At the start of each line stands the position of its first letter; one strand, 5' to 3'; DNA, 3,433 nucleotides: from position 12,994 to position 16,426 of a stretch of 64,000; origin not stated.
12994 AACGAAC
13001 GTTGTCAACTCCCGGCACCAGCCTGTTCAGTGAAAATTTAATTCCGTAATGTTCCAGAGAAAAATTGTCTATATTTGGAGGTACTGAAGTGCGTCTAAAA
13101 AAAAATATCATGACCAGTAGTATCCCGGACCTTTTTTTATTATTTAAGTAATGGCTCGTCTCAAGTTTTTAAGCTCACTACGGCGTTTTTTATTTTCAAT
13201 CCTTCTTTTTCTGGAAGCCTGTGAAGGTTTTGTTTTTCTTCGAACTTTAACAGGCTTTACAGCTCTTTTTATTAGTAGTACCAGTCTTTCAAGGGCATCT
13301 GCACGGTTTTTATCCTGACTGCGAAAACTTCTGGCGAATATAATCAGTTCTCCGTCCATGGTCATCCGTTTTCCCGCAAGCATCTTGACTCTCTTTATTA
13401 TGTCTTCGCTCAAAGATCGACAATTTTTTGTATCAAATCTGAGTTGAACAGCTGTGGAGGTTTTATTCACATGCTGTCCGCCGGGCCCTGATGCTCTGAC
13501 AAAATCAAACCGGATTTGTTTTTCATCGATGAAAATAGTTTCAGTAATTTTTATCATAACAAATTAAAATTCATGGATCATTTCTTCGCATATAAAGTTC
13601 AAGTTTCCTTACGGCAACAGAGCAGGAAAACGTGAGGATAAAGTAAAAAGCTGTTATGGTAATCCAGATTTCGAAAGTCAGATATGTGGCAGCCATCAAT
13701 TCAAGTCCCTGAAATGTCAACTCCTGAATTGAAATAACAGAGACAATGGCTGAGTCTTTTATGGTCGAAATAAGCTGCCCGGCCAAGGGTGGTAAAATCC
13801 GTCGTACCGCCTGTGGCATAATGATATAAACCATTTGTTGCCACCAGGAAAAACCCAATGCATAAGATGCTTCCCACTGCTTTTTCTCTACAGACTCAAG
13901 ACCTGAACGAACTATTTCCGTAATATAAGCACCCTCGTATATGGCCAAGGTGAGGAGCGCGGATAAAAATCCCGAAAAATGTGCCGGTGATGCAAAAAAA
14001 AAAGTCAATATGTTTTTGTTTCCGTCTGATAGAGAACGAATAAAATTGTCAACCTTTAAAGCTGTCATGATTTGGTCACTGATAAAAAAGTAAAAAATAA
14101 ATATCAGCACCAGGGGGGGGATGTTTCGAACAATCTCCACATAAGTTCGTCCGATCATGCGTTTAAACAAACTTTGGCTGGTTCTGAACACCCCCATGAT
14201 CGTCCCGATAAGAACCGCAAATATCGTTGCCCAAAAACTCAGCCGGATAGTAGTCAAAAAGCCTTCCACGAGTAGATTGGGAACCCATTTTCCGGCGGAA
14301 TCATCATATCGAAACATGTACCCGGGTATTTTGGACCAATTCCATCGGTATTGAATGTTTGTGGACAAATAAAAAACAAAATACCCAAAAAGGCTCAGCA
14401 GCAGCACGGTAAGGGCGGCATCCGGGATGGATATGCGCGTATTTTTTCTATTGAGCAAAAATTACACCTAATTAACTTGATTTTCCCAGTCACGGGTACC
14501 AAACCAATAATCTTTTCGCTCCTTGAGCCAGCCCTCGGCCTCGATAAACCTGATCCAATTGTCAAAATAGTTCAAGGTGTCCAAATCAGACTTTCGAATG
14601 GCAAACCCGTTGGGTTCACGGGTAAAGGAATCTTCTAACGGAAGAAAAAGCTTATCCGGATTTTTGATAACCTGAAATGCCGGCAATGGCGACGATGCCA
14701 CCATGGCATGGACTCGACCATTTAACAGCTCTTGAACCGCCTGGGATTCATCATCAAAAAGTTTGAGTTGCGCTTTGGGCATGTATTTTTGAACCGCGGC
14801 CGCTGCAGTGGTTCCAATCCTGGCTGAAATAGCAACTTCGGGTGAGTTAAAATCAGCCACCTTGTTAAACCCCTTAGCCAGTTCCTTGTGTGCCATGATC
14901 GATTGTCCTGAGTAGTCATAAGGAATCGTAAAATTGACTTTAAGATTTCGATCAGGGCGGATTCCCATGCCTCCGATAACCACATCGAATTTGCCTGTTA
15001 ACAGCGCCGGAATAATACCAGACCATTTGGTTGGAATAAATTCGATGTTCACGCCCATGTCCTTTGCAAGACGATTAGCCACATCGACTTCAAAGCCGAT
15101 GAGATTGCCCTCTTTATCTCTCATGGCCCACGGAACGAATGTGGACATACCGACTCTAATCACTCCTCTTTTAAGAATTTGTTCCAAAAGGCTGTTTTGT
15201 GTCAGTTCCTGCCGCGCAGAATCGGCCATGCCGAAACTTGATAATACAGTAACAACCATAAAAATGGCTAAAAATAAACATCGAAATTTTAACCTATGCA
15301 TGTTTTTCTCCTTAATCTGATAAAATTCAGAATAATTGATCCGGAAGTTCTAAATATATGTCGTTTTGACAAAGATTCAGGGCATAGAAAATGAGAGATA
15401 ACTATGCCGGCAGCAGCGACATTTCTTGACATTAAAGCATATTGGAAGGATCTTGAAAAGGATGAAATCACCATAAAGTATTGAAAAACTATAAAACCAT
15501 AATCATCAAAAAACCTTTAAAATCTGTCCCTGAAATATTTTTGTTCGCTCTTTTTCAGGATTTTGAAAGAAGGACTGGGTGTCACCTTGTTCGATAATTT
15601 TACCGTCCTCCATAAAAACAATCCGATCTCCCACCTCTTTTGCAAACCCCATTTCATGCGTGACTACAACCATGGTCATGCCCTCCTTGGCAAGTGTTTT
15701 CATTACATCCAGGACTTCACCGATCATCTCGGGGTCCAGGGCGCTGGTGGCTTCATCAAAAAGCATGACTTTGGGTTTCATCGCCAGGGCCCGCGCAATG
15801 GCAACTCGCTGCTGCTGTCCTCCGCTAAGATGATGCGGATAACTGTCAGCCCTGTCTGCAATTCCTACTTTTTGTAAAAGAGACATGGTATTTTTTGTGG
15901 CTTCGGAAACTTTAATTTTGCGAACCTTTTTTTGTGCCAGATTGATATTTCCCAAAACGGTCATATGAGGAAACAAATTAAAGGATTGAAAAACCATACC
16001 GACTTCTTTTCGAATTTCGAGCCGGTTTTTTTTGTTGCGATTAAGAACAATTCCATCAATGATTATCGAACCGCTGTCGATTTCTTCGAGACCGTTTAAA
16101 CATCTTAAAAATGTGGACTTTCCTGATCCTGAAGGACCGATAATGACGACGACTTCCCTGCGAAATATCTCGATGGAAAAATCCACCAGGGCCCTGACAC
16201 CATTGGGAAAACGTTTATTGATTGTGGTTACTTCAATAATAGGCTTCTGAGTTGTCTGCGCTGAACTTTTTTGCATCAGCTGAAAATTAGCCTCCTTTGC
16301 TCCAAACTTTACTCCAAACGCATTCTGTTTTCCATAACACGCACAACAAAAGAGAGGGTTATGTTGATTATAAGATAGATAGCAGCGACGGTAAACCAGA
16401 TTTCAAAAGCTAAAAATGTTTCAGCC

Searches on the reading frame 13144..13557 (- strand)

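Call 65: search_protein_families(library=pfam, proteins=[window:13144-13557:-], max_evalue=0.001)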
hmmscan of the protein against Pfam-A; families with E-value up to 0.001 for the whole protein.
window:13144-13557:- (137 aa): 1 family
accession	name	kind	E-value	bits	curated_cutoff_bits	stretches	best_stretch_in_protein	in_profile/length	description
PF00472.26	RF-1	-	3.6e-23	82.1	35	1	7-133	4-116/116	RF-1 domain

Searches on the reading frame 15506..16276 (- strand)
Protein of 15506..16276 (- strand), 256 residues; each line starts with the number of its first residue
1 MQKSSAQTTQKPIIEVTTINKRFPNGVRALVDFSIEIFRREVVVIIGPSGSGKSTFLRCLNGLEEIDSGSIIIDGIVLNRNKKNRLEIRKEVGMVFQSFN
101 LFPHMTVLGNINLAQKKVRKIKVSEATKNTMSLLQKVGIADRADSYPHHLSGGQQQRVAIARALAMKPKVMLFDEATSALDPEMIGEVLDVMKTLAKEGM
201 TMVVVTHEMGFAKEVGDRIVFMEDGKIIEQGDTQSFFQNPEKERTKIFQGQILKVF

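Call 65: search_protein_families(library=pfam, proteins=[window:15506-16276:-], max_evalue=0.001)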
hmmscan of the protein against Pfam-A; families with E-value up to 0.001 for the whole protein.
window:15506-16276:- (256 aa): 7 families
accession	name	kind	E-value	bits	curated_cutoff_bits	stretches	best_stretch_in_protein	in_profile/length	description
PF00005.33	ABC_tran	-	2.3e-36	125.8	25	1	32-178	3-137/137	ABC transporter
PF13304.12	AAA_21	-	3.5e-11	44.2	27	1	42-114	1-66/304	AAA domain, putative AbiEii toxin, Type IV TA system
PF02463.25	SMC_N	-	7e-11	42.4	40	1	35-219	19-208/220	RecF/RecN/SMC N terminal domain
PF09818.15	ABC_ATPase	-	2.5e-06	27.2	23.2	0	150-227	158-251/283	P-loop domain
PF13401.12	AAA_22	-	1.4e-05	25.8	27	1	39-203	4-119/130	AAA domain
PF13476.12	AAA_23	-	7.5e-05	23.9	27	1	26-61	6-40/201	AAA domain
PF13555.12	AAA_29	-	0.00049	20.2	27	1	35-57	17-39/61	P-loop containing region of AAA domain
